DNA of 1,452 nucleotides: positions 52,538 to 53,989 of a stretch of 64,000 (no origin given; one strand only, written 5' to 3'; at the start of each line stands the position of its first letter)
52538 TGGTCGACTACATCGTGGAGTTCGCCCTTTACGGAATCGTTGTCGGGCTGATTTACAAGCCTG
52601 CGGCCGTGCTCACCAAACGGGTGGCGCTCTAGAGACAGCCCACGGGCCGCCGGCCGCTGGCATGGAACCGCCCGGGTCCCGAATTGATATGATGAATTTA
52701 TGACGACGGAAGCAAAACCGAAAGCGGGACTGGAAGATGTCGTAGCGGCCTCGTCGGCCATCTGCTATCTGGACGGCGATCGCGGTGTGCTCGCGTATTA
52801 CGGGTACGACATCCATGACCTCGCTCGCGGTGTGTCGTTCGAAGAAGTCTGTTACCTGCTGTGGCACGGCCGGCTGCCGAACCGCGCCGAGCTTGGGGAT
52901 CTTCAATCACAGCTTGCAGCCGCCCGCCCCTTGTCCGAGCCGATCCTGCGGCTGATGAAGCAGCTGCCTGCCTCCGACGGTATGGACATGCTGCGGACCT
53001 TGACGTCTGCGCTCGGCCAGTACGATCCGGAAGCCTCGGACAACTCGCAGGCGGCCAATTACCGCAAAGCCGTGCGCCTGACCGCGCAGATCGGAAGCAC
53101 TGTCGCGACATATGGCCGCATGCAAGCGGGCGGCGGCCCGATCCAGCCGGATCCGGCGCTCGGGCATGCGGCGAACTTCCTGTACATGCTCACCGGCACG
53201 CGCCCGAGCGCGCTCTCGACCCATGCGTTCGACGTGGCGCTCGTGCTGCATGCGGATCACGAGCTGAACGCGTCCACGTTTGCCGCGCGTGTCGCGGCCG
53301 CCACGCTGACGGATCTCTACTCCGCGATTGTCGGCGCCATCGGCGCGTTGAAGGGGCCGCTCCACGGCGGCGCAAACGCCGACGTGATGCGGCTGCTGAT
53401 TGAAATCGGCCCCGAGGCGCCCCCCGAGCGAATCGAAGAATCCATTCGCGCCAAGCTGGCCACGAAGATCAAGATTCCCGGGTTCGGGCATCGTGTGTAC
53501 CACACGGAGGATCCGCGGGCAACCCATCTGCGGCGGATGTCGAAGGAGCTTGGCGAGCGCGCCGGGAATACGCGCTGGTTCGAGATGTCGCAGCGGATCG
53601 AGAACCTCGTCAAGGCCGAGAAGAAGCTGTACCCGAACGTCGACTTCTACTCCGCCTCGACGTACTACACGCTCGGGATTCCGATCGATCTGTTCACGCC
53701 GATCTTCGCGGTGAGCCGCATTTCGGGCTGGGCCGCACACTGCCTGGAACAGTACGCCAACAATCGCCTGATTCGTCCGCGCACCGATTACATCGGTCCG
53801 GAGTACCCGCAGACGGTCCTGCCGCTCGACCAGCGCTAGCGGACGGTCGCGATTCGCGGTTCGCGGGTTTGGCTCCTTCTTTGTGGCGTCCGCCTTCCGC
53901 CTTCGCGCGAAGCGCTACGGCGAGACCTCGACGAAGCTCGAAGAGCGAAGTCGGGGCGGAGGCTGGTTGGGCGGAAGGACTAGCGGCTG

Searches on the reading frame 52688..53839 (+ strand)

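Call 58: search_protein_families(library=pfam, proteins=[window:52688-53839:+], max_evalue=0.001)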
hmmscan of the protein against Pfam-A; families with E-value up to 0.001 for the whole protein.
window:52688-53839:+ (383 aa): 1 family
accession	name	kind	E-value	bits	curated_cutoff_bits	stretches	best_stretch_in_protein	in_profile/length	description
PF00285.26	Citrate_synt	-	1.7e-131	439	27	1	14-365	1-357/357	Citrate synthase, C-terminal domain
